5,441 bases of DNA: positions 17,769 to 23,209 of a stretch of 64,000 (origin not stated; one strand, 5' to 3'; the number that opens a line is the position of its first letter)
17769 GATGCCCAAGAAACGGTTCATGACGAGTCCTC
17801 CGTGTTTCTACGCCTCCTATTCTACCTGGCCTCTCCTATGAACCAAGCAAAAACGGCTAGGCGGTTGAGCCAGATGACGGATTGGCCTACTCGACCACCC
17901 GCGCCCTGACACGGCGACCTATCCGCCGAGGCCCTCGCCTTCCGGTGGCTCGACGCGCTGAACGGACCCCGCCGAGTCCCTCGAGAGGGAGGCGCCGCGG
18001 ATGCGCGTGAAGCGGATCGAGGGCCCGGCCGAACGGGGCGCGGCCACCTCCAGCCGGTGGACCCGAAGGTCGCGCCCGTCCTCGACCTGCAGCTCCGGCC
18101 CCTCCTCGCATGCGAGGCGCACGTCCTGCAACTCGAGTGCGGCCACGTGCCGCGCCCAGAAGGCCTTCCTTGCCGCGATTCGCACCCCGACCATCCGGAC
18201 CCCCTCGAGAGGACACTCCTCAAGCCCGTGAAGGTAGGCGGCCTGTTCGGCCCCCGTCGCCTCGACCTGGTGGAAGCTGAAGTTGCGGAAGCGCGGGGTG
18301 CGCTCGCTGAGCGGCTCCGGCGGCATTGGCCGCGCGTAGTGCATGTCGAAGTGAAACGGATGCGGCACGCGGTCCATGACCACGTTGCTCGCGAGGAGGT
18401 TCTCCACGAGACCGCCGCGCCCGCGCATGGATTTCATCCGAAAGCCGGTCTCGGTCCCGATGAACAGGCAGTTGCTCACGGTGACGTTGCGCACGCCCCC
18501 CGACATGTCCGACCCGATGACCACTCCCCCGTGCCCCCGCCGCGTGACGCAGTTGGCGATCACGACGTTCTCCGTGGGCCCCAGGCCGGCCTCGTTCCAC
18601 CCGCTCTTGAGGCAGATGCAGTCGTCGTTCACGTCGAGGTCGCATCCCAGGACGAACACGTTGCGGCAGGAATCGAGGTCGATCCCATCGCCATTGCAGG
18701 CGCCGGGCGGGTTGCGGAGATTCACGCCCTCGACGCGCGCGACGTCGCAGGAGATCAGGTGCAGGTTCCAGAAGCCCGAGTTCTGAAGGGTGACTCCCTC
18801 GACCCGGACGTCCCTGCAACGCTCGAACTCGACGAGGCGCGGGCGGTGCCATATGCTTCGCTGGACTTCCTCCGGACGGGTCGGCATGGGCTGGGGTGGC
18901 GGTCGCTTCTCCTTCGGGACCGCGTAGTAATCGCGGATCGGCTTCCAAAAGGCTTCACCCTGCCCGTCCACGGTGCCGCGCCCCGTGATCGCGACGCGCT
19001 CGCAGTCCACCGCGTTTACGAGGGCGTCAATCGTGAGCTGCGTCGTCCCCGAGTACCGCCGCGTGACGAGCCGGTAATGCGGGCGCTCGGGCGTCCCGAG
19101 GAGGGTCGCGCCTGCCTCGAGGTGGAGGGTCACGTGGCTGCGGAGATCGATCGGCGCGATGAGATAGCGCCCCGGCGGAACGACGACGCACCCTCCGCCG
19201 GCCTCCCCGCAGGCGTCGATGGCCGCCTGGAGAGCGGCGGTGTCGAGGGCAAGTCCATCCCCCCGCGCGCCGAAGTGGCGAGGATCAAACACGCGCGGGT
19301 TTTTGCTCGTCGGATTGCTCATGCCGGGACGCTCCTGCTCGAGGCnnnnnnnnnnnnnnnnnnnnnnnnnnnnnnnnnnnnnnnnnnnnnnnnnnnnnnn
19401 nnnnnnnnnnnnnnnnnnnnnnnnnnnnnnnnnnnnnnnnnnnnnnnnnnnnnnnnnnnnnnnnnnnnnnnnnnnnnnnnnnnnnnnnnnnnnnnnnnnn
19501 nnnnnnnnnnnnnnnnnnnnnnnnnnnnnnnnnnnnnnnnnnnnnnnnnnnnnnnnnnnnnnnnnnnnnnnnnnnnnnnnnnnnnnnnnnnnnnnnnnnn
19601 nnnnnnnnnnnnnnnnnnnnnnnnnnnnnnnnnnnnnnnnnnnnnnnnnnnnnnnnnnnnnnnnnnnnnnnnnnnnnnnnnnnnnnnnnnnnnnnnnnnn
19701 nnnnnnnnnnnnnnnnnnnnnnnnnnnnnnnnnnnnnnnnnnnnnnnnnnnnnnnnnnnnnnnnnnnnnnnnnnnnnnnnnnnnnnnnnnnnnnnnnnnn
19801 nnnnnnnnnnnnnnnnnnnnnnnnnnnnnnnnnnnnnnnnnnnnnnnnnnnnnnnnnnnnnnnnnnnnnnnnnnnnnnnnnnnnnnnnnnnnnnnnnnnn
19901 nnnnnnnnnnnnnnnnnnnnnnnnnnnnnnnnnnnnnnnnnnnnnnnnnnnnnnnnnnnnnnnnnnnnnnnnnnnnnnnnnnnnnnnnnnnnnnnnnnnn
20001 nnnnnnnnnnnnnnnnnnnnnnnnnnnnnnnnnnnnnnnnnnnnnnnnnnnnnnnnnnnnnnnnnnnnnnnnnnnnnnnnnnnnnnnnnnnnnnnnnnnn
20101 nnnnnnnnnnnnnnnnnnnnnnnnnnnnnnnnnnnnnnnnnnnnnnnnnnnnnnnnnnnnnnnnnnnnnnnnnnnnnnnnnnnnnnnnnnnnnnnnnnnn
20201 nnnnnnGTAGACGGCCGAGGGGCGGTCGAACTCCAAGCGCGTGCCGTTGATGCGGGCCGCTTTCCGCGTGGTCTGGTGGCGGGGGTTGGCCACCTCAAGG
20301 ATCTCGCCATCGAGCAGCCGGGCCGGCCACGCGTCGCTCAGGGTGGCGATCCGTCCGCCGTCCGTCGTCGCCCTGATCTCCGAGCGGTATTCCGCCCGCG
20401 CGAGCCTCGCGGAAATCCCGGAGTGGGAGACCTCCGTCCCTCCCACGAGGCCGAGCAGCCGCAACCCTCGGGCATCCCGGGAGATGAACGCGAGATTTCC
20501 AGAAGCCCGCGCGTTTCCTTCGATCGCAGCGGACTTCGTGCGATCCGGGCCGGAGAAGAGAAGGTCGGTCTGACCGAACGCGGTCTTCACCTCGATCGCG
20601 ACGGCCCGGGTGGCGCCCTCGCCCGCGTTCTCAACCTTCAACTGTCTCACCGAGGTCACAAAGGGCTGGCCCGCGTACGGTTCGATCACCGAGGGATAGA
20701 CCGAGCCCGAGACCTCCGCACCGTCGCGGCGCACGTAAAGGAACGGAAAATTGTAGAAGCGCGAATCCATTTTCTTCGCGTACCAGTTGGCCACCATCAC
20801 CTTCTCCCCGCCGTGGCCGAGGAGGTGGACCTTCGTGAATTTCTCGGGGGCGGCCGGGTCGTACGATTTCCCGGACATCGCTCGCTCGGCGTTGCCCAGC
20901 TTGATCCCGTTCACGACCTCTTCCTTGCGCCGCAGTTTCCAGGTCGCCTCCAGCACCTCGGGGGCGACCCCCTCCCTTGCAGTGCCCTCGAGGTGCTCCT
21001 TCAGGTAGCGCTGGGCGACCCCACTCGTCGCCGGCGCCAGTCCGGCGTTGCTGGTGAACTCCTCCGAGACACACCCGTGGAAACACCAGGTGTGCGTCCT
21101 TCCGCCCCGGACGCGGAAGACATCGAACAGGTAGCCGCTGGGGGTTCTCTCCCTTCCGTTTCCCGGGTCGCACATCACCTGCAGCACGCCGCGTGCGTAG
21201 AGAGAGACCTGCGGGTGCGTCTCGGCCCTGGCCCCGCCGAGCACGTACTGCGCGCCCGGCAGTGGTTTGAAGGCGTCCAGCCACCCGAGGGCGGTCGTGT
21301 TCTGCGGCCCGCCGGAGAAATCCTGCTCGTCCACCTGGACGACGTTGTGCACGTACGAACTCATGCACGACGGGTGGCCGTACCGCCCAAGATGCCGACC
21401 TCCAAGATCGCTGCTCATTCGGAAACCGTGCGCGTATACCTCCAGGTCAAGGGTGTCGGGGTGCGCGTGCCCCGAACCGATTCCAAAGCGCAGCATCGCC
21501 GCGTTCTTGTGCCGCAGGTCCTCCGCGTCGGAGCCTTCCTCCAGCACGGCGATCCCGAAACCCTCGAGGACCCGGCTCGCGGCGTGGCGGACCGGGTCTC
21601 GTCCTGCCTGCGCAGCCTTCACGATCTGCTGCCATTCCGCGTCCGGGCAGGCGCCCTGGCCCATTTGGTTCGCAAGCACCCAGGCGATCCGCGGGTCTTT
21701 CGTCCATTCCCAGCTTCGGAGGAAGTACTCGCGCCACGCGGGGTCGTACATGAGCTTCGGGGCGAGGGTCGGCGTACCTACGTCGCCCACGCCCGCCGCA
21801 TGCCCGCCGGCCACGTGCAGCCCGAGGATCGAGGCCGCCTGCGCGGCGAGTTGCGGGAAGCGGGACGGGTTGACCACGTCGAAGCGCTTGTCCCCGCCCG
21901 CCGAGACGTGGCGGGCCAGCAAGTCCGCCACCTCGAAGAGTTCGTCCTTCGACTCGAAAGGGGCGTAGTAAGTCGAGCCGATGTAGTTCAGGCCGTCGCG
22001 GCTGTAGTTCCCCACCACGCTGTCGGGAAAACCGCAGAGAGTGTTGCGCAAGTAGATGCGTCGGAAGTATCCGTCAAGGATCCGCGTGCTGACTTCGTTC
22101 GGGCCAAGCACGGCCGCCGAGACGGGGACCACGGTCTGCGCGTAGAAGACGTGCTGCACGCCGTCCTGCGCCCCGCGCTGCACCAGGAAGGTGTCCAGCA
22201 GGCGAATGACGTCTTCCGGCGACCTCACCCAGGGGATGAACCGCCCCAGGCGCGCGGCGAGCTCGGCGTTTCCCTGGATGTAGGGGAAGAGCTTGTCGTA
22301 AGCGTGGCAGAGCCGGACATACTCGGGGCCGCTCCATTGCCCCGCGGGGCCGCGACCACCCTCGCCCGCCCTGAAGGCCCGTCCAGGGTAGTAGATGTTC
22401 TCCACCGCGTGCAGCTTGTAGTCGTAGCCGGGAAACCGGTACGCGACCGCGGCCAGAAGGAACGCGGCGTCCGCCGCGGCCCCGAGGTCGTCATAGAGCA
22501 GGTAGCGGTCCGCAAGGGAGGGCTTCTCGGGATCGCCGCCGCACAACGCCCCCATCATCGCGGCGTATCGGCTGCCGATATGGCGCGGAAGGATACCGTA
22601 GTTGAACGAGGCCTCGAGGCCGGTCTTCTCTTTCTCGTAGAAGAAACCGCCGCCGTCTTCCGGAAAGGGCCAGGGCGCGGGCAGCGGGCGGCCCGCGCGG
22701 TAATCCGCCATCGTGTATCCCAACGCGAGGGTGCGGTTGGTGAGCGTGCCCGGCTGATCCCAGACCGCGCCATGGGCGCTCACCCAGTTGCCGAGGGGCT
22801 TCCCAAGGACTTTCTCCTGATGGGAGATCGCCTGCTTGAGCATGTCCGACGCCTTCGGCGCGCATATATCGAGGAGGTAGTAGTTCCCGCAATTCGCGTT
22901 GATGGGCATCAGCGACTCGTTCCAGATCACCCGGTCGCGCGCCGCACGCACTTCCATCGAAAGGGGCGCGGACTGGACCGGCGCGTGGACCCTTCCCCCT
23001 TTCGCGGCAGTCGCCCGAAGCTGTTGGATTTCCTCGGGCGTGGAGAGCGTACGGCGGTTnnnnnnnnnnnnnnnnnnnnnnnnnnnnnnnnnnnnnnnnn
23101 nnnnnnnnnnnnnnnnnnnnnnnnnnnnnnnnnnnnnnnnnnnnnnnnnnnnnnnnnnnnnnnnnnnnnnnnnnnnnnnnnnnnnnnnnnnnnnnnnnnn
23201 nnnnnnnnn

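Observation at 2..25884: Accessory uronate-polysaccharide degradation supercluster with three Hepar_II_III-like proteins under a single AraC regulator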

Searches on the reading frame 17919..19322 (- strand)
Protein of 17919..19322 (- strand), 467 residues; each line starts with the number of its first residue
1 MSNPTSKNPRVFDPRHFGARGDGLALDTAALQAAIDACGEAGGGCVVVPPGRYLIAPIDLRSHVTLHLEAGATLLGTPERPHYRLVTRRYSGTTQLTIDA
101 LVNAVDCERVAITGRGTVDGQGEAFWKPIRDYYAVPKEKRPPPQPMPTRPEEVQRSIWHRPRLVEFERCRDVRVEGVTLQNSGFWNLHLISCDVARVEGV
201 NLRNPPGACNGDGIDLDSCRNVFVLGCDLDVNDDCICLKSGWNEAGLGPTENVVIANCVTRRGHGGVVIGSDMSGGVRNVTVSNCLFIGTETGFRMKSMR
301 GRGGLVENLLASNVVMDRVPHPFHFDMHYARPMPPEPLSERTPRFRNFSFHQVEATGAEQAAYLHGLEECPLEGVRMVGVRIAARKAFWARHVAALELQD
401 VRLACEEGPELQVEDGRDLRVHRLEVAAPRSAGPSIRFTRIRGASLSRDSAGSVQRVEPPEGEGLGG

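Call 6: search_protein_families(library=pfam, proteins=[window:17919-19322:-], max_evalue=0.01)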
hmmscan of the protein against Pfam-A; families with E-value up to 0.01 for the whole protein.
window:17919-19322:- (467 aa): 3 families
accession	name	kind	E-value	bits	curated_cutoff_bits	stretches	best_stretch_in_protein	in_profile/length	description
PF00295.23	Glyco_hydro_28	-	4e-34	118.6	22.9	1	159-385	89-309/324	Glycosyl hydrolases family 28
PF12708.12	Pect-lyase_RHGA_epim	-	1.3e-09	38.6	27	1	15-66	5-58/213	Rhamnogalacturonase A/epimerase, pectate lyase-like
PF13229.12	Beta_helix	-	5e-05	23.4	25.9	1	168-294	30-142/158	Right handed beta helix region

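Call 75: search_solved_structures(query=window:17919-19322:-, max_evalue=0.001)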
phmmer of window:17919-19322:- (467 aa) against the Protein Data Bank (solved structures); distinct sequences matched with E-value up to 0.001: 22.
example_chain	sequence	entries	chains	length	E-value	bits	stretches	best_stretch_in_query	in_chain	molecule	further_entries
3jur_A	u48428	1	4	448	1.3e-53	185.5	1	15-376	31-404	Exo-poly-alpha-D-galacturonosidase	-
5olp_A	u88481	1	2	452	2e-53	184.9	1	11-389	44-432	Pectate lyase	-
2uve_A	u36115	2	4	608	2.2e-28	102.3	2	4-123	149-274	EXOPOLYGALACTURONASE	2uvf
7b8b_A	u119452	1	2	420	4.8e-22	81.4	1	7-387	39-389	Polygalacturonase ADPG2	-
1bhe_A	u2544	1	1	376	9.1e-21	77.2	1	27-332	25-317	POLYGALACTURONASE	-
4mxn_A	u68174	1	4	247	5.2e-17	64.8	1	15-264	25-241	Uncharacterized protein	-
8ikx_A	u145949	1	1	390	1.4e-15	60.1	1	17-330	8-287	Pectin lyase-like superfamily protein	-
7b7a_A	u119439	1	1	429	1.8e-15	59.8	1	160-330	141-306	Pectin lyase-like superfamily protein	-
8xfq_A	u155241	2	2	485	7.5e-08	34.6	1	12-70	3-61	mannuronan 5-epimerase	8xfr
8ja4_A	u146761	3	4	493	7.7e-08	34.6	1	12-70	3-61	mannuronan 5-epimerase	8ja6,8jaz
5lw3_A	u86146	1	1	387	8.1e-08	34.5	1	13-66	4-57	Poly(beta-D-mannuronate) C5 epimerase 6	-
3zpp_A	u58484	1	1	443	9.4e-08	34.3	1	12-77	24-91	CELL WALL SURFACE ANCHOR FAMILY PROTEIN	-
4mr0_A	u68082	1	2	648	3.6e-07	32.4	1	14-77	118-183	Plasmin and fibronectin-binding protein A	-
2iq7_A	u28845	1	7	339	4.7e-07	32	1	204-319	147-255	endopolygalacturonase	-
2pyg_A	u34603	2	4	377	1.6e-06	30.2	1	13-75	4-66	Poly(beta-D-mannuronate) C5 epimerase 4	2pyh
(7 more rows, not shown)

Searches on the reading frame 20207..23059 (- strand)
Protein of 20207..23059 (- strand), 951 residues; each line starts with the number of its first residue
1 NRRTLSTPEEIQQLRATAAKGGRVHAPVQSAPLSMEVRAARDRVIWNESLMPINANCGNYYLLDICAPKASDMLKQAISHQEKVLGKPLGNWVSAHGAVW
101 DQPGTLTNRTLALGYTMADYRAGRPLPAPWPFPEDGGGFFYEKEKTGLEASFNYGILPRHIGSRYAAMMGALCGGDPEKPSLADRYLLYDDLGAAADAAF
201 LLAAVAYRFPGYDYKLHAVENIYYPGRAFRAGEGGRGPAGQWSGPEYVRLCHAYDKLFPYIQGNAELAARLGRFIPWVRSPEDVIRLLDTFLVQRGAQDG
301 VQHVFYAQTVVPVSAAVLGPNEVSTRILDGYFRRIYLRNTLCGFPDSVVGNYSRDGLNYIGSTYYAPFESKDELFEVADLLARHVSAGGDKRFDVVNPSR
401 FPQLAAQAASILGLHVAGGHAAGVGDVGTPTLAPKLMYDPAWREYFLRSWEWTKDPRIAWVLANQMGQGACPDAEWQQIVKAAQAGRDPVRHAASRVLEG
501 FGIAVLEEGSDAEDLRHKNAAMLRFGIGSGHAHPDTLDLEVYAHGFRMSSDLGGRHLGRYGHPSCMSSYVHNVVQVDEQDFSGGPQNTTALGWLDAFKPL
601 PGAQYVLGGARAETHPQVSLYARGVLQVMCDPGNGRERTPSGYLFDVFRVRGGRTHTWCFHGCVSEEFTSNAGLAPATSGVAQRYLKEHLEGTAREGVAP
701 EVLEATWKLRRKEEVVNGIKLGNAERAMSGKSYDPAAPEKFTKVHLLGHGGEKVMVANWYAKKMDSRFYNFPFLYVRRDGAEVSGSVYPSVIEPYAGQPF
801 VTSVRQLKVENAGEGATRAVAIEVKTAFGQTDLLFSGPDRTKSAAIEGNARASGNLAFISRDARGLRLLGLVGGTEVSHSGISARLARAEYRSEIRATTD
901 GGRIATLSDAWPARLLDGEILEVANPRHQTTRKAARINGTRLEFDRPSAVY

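Call 100: search_protein_representatives(protein=window:20207-23059:-)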
Query: 951 residues. Proteins with E-value up to 0.001 (for the whole library): 991; up to 1e-10: 412; up to 1e-30: 187. The best 150 are listed.
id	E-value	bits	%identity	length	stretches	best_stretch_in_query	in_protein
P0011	0.0e+00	1019.8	52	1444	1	9-951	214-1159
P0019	2.4e-296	1002.0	53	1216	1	2-916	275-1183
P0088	3.9e-276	935.1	50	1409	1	2-951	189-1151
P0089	3.1e-232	789.8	47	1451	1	2-933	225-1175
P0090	4.3e-179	613.9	41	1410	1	25-948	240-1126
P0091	1.9e-160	552.2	42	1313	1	174-937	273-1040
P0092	1.4e-156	539.4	43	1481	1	102-938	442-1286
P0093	3.2e-141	488.6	37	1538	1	5-931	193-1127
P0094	2.2e-134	465.9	37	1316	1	3-936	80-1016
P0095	3.4e-128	445.5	42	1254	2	494-942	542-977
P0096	9.4e-127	440.7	38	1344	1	94-932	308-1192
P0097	2.7e-126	439.2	36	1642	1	33-947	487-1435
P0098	7.0e-124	431.2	35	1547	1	38-937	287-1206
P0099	1.1e-121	423.9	36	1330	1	29-932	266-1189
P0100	2.6e-120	419.4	35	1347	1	22-945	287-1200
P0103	1.9e-118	413.2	36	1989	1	100-938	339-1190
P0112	7.5e-111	388.1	32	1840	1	31-948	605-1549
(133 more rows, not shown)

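Call 101: search_protein_families(library=pfam, proteins=[P0090, P0093, P0097, P0103, P0112], max_evalue=0.001)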
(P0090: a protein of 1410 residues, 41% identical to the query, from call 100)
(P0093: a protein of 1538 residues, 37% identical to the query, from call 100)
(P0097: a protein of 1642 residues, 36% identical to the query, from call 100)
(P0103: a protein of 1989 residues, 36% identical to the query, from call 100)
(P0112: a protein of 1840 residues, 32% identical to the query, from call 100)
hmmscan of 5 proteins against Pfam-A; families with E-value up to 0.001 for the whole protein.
P0090 (1410 aa): 0 families

P0093 (1538 aa): 1 family
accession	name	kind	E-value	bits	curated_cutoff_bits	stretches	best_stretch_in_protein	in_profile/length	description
PF18998.6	Flg_new_2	-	7.2e-09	36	23.6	1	1346-1397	17-71/73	Divergent InlB B-repeat domain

P0097 (1642 aa): 1 family
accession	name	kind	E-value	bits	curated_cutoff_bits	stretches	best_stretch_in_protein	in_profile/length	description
PF13385.13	Laminin_G_3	-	1.1e-20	74.7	27.6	1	75-217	2-150/151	Concanavalin A-like lectin/glucanases superfamily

P0103 (1989 aa): 4 families
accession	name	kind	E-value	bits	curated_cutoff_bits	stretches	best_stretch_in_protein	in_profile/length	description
PF16656.11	Pur_ac_phosph_N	-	2.8e-14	53.9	30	2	1570-1651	6-92/93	Purple acid Phosphatase, N-terminal domain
PF00041.27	fn3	-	4e-10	40.2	25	1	1570-1648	6-81/84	Fibronectin type III domain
PF22352.2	K319L-like_PKD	-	3.7e-09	36.9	27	1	1479-1562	1-84/84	K319L-like, PKD domain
PF25059.1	FN3_DSCAM-DSCAML_C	-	1.8e-05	25.4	39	0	1614-1653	43-80/89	DSCAM/DSCAML C-terminal Fn3-like domain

P0112 (1840 aa): 3 families
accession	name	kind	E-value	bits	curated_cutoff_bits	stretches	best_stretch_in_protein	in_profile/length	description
PF13385.13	Laminin_G_3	-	2.6e-29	102.8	27.6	1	73-232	1-150/151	Concanavalin A-like lectin/glucanases superfamily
PF07953.20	Toxin_R_bind_N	-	2.3e-10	40.9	23.8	1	42-202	2-167/191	Clostridium neurotoxin, N-terminal receptor binding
PF18998.6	Flg_new_2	-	2.1e-06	28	23.6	1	274-344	7-71/73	Divergent InlB B-repeat domain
